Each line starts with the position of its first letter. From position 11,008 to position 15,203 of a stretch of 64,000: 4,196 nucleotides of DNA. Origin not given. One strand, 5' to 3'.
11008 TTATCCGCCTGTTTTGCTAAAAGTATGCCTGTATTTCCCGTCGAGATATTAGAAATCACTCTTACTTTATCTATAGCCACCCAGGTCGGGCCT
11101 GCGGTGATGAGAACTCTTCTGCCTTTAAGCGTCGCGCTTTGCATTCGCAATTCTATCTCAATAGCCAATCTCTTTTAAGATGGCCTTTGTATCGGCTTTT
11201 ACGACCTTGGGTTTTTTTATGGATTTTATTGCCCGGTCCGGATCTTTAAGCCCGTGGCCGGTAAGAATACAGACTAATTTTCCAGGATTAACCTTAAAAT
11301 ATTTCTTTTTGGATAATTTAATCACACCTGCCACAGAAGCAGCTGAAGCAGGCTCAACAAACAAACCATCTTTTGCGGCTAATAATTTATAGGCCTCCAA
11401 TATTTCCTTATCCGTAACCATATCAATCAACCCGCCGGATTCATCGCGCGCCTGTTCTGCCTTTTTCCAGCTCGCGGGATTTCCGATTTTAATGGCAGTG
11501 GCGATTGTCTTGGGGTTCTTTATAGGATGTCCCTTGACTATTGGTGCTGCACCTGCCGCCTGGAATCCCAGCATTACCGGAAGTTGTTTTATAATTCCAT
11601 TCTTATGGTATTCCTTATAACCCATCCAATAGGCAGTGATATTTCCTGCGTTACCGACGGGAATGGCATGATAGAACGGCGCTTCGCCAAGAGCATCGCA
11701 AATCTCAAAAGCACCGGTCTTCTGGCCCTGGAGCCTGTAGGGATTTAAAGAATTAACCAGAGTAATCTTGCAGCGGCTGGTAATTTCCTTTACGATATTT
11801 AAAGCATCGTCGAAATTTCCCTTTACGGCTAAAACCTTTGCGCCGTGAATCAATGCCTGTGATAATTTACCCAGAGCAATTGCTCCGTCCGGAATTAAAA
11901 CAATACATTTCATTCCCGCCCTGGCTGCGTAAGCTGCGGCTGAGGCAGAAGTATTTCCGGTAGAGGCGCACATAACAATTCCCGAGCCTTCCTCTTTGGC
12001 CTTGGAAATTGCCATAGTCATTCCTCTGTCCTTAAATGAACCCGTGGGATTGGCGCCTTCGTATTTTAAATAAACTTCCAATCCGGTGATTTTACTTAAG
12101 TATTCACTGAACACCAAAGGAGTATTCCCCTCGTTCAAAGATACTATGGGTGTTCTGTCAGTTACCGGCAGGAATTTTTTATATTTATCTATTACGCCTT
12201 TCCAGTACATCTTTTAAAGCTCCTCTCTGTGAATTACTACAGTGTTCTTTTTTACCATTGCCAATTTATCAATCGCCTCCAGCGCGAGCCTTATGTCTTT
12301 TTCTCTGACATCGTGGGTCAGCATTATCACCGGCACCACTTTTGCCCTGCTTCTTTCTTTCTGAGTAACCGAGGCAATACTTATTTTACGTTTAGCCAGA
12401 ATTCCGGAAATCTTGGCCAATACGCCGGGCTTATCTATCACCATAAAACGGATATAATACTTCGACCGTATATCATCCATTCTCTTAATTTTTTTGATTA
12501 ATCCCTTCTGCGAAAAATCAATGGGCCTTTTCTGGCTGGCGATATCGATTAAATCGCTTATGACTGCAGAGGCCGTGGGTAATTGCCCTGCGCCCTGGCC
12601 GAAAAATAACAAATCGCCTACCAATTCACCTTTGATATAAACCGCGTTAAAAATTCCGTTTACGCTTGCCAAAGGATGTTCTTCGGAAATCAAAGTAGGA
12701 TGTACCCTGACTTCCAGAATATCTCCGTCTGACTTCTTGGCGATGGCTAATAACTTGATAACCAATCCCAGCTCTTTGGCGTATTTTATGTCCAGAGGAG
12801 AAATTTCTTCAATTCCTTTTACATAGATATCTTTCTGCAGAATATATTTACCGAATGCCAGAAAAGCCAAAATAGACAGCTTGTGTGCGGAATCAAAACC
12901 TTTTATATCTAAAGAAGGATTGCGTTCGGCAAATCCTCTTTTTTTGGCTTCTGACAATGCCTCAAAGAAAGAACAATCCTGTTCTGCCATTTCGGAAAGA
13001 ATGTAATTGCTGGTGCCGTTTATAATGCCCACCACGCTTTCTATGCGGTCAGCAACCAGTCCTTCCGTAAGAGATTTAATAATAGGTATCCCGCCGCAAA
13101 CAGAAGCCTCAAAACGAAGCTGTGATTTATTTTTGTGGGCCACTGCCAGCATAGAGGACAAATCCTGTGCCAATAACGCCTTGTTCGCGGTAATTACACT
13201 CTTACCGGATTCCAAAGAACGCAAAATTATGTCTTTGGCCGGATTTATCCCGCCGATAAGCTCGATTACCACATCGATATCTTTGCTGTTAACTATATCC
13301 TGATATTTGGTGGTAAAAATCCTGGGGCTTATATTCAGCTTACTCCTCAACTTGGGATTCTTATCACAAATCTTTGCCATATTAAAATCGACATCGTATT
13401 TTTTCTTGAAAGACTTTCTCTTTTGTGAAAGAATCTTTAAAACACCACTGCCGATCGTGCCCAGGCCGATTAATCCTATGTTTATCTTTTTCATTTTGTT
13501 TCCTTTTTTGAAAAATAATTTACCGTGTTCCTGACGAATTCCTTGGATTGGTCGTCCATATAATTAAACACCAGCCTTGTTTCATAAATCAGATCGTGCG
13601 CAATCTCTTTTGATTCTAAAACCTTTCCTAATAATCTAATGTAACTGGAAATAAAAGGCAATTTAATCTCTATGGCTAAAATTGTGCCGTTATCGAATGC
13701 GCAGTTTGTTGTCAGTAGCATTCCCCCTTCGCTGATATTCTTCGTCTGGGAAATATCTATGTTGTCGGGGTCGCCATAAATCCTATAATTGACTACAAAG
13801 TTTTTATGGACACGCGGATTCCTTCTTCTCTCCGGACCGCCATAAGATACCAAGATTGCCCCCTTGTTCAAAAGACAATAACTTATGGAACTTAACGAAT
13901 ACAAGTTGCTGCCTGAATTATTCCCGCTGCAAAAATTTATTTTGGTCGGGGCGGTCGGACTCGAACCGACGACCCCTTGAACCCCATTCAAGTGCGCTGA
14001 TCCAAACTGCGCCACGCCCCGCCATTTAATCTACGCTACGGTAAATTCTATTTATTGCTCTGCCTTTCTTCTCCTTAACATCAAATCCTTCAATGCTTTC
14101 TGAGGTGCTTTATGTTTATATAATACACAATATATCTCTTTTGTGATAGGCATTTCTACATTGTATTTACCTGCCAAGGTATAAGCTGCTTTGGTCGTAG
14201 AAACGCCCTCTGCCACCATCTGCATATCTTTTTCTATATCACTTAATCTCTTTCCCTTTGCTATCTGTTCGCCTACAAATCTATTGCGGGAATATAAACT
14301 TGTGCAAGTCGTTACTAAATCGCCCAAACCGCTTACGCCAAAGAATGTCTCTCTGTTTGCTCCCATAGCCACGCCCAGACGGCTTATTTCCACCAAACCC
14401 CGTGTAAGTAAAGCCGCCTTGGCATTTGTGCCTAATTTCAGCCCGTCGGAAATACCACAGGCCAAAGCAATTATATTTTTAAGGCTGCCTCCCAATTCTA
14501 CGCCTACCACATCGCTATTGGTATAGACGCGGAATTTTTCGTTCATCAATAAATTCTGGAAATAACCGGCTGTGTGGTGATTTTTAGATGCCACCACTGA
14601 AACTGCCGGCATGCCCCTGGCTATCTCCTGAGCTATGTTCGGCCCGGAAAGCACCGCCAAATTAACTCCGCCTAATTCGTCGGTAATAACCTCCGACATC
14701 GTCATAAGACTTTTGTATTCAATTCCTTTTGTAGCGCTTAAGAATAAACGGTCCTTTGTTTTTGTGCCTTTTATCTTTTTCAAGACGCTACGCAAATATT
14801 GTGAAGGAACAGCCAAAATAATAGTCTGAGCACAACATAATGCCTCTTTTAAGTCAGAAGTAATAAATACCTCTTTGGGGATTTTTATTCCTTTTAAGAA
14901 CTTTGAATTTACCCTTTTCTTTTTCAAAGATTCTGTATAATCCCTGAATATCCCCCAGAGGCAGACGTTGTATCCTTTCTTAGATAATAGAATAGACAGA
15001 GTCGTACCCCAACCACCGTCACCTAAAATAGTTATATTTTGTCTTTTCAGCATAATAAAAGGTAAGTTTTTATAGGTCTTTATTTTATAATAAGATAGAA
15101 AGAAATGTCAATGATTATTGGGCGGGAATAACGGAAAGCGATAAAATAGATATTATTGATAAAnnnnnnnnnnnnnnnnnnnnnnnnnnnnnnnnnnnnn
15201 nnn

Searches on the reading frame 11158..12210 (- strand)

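Call 29: search_protein_families(library=pfam, proteins=[window:11158-12210:-], max_evalue=0.00001)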
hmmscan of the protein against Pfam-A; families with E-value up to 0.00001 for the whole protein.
window:11158-12210:- (350 aa): 1 family
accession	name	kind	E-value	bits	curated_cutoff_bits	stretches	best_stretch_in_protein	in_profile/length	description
PF00291.31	PALP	-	1.2e-70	238.6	35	1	23-318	1-295/295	Pyridoxal-phosphate dependent enzyme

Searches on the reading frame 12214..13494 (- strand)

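Call 29: search_protein_families(library=pfam, proteins=[window:12214-13494:-], max_evalue=0.00001)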
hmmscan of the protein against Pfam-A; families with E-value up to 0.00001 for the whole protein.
window:12214-13494:- (426 aa): 4 families
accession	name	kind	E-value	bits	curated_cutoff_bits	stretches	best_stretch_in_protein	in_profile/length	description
PF00742.24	Homoserine_dh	-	2.7e-62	210.1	22.9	1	137-316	1-173/173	Homoserine dehydrogenase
PF03447.22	NAD_binding_3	-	2.1e-17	64.3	24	1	10-128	1-115/116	Homoserine dehydrogenase, NAD binding domain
PF01842.31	ACT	-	3e-12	46.5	27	1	346-411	1-64/66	ACT domain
PF22629.2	ACT_AHAS_ss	-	7.3e-07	29.7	27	1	350-414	3-65/67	AHAS small subunit-like ACT domain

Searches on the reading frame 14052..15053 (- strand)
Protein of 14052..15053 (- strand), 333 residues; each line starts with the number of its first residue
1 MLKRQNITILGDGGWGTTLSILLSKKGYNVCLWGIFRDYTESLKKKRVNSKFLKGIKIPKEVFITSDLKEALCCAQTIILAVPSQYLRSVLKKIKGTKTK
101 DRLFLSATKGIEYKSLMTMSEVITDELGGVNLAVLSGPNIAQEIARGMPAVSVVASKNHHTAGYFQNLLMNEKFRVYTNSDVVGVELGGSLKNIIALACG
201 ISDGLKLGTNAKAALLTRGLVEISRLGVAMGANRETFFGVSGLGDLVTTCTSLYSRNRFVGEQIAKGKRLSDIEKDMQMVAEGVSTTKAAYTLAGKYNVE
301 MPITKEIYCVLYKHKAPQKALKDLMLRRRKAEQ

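Call 29: search_protein_families(library=pfam, proteins=[window:14052-15053:-], max_evalue=0.00001)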
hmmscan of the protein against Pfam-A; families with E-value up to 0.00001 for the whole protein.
window:14052-15053:- (333 aa): 3 families
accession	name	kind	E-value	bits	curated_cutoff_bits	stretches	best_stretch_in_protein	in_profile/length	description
PF07479.19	NAD_Gly3P_dh_C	-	2.6e-58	196.7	25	1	181-321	1-141/142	NAD-dependent glycerol-3-phosphate dehydrogenase C-terminus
PF01210.29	NAD_Gly3P_dh_N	-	4.1e-48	163.8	23.1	1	6-161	1-157/158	NAD-dependent glycerol-3-phosphate dehydrogenase N-terminus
PF20618.3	GPD_NAD_C_bact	-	1.6e-20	73.8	27.6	1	241-307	1-66/66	Bacterial GPD, NAD-dependent C-terminal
